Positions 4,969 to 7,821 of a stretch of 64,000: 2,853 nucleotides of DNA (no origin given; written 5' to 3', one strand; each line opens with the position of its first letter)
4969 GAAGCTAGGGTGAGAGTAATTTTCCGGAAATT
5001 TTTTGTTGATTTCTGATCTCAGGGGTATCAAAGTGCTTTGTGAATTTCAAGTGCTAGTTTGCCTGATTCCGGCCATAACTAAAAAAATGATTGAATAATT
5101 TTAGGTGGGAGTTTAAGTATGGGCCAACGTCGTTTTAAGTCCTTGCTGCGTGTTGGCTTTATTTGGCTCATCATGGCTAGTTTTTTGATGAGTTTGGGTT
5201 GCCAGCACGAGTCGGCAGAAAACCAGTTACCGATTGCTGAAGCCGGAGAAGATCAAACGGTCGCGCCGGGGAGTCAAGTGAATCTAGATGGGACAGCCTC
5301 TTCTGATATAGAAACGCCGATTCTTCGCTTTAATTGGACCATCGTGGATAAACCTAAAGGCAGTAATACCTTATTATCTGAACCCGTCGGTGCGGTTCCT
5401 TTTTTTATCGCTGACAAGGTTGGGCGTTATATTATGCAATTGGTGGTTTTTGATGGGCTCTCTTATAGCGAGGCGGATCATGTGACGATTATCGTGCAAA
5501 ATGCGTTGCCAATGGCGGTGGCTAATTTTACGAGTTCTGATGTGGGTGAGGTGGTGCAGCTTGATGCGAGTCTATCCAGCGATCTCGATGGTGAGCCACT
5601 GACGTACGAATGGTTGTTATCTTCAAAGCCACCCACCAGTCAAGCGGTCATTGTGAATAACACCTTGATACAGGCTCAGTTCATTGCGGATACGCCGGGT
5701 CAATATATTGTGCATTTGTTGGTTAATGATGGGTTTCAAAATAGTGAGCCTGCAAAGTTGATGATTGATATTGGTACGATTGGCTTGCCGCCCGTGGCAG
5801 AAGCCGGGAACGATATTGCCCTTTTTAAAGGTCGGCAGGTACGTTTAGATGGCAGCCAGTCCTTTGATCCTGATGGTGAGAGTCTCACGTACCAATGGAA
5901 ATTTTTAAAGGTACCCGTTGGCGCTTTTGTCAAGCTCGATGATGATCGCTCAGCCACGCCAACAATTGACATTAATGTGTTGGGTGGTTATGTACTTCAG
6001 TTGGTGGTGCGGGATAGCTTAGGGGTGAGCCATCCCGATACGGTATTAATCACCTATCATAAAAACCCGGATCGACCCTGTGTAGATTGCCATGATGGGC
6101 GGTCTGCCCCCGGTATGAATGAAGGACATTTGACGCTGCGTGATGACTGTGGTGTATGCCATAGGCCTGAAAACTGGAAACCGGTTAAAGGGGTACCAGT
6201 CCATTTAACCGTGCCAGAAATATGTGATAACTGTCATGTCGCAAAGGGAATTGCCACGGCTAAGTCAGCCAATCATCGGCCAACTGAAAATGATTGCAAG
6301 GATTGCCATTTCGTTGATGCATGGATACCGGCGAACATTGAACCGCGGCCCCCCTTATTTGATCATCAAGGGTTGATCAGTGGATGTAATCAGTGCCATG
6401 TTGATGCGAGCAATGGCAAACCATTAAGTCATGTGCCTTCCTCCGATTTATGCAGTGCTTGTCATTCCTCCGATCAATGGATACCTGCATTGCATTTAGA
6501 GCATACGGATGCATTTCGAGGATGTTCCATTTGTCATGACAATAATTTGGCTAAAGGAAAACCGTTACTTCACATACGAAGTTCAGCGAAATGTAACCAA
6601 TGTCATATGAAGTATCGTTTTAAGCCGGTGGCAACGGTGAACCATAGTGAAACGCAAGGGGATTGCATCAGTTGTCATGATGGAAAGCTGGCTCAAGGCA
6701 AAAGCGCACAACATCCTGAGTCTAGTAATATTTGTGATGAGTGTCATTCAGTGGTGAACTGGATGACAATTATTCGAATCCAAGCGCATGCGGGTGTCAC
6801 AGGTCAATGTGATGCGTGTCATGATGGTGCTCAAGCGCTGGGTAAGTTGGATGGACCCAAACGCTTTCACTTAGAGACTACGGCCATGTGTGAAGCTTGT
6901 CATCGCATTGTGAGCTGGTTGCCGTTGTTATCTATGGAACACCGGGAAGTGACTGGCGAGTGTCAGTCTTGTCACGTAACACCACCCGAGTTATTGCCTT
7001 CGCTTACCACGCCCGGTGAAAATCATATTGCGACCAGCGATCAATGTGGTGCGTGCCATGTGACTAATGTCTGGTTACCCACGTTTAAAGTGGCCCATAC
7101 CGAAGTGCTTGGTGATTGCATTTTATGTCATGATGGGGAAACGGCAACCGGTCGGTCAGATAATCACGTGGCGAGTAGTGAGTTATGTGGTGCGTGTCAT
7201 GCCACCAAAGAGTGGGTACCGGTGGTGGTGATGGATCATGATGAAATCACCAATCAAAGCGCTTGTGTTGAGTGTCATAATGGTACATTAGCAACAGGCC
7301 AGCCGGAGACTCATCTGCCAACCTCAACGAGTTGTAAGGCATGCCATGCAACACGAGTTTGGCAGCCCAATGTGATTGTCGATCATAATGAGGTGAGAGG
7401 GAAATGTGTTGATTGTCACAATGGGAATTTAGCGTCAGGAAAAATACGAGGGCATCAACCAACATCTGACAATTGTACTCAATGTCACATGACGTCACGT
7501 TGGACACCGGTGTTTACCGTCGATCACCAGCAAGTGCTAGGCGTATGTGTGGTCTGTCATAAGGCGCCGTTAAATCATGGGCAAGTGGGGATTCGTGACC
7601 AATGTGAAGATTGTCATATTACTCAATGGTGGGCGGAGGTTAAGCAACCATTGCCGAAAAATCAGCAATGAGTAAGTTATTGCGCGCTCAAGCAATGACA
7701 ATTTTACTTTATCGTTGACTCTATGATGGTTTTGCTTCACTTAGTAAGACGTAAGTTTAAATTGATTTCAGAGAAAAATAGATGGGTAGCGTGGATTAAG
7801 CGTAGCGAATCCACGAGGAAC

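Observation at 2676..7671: Tandem paralogous PKD-repeat lipoproteins carrying 18 and 22 c-type hemes in paired-CxxCH modules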

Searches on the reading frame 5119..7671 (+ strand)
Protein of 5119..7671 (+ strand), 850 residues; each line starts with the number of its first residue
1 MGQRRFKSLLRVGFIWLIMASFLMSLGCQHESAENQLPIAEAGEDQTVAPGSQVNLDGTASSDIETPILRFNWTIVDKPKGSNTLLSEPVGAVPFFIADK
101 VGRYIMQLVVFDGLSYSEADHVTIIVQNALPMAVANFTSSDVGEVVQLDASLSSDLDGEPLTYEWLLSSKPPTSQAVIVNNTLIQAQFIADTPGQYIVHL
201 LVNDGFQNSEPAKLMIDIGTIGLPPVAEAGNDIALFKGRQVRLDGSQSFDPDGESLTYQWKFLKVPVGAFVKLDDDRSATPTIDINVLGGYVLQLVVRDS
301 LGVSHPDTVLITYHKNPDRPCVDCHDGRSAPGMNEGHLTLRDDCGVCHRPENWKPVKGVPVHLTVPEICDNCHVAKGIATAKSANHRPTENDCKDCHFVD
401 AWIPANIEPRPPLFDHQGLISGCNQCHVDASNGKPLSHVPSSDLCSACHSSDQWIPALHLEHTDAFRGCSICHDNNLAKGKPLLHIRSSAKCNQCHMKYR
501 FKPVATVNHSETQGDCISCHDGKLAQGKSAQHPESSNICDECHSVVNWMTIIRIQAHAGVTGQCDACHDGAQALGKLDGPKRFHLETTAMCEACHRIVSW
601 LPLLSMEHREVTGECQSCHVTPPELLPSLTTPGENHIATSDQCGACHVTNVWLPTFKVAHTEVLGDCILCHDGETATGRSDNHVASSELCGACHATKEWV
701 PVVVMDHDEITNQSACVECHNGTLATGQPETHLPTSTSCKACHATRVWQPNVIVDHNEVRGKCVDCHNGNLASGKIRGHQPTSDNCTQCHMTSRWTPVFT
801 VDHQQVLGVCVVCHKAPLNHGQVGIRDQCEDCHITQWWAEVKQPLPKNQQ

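Call 4: search_protein_families(library=pfam, proteins=[window:5119-7671:+], max_evalue=1)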
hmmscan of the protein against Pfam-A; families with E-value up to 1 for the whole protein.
window:5119-7671:+ (850 aa): 10 families
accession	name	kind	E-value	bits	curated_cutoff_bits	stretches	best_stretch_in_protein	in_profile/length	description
PF22352.2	K319L-like_PKD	-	3.9e-28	97.7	27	3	42-126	1-84/84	K319L-like, PKD domain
PF14522.11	Cytochrome_C7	-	7.7e-26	90.1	24.8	11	704-768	2-67/67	Cytochrome c7 and related cytochrome c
PF18911.6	PKD_4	-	5.1e-24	84.6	27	3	224-262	3-41/85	PKD domain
PF09699.15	Paired_CXXCH_1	-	1.7e-12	47.3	20.6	7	467-499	6-39/41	Doubled CXXCH motif (Paired_CXXCH_1)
PF14537.11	Cytochrom_c3_2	-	6.7e-12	46.2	25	2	583-648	1-65/79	Cytochrome c3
PF22113.1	Mtrc-MtrF_II-IV_dom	-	1.1e-10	41.8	30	5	637-677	3-41/176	Outer membrane cytochrome MtrC/MtrF-like, domains II/IV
PF21027.3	Sde0182_C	-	1.4e-10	42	27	2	240-261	1-22/83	Cellulose-binding protein Sde0182, C-terminal domain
PF17963.7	Big_9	-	1.1e-09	39.5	23.6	2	128-216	1-88/89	Bacterial Ig domain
PF00801.26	PKD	-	5.3e-08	33.2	23.5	2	141-208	12-71/80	PKD domain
PF02010.21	REJ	-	4.8e-07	29.2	25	2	237-266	98-132/452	REJ domain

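Call 5: search_protein_families(library=ncbifam, proteins=[window:5119-7671:+], max_evalue=1)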
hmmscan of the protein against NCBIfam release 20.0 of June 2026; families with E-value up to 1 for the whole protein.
window:5119-7671:+ (850 aa): 10 families
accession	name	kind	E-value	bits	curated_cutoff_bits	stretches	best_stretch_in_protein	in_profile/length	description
NF038112.1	myxo_dep_M36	subfamily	6.8e-33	113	1500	1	31-330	1183-1486/1604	myxosortase-dependent M36 family metallopeptidase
NF041028.1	decahem_GSU2203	exception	1.6e-23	83.4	325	5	685-823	99-235/317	GSU2203 family decaheme c-type cytochrome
TIGR03508.1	decahem_SO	subfamily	2.1e-22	79.8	192.2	5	488-620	69-197/258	DmsE family decaheme c-type cytochrome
NF041321.1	Alpha-amyl_MalA_Halo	equivalog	3.4e-07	29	875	2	142-205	12-69/666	alpha-amylase MalA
NF045722.1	c3_cytochr_TmcA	equivalog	4.5e-07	29.8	114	7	738-799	59-119/125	acidic tetraheme cytochrome c3 TmcA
NF045713.1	CxxCH_16_HmcA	equivalog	1.2e-05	24.2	400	2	422-572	113-256/541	sulfate respiration complex hexadecaheme cytochrome HmcA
TIGR04257.1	nanowire_3heme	domain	5.3e-05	23.3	40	3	608-671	20-74/75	c(7)-type cytochrome triheme domain-containing protein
NF012211.1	tand_rpt_95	domain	6e-05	22.9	90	1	247-322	18-93/98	tandem-95 repeat protein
TIGR01905.1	paired_CXXCH_1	subfamily_domain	0.081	12.8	25.2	4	468-498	8-38/41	doubled CXXCH domain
TIGR03153.1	cytochr_NrfH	equivalog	0.57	10.2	134.2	1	358-400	20-62/138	cytochrome c nitrite reductase small subunit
